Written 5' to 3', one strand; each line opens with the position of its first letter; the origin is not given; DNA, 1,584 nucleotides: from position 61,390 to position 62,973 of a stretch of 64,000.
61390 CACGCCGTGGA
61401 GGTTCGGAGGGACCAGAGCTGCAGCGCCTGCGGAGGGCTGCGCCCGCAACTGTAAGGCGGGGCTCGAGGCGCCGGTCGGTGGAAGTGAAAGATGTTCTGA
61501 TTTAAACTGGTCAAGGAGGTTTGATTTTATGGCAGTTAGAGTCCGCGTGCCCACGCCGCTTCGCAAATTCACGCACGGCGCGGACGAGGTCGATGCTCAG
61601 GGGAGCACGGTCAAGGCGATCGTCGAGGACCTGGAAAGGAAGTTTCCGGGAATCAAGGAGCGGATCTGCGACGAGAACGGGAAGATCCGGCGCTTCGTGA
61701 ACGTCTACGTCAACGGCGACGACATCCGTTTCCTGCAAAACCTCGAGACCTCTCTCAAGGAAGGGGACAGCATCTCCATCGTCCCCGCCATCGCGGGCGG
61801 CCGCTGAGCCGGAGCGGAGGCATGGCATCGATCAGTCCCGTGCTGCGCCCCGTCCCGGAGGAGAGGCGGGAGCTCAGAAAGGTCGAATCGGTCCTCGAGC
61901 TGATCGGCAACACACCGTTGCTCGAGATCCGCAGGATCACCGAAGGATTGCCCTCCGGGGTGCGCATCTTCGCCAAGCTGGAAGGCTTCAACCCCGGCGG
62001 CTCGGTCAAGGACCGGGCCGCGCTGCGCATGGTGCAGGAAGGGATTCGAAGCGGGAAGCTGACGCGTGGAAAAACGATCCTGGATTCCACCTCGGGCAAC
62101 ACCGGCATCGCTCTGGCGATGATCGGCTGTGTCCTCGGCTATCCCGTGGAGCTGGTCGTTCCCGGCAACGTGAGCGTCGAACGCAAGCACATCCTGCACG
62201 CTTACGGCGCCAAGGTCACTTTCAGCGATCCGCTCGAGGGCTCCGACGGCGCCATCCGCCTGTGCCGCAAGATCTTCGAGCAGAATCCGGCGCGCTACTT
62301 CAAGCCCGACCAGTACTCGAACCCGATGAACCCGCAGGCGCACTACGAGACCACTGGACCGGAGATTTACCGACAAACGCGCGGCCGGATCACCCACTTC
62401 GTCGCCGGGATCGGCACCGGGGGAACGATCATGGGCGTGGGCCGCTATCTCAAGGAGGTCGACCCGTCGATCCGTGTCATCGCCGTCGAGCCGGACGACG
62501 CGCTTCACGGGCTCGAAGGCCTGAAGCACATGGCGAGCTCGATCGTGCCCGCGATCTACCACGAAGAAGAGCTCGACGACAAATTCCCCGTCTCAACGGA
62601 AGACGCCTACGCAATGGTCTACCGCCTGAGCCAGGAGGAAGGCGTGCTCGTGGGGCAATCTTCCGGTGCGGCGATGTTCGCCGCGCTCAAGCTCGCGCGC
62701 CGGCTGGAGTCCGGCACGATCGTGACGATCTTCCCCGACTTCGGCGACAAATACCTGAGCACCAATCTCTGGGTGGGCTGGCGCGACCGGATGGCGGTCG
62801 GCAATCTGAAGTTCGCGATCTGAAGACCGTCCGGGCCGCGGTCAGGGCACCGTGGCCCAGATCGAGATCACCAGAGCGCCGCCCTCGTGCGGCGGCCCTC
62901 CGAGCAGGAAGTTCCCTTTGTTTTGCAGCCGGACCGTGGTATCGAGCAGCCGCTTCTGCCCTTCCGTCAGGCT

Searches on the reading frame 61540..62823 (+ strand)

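Call 46: search_protein_families(library=pfam, proteins=[window:61540-62823:+], max_evalue=0.0001)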
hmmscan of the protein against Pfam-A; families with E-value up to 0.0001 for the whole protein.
window:61540-62823:+ (427 aa): 1 family
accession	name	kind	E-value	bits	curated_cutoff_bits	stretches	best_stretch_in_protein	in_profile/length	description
PF00291.31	PALP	-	9.1e-71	239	35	1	119-400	2-295/295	Pyridoxal-phosphate dependent enzyme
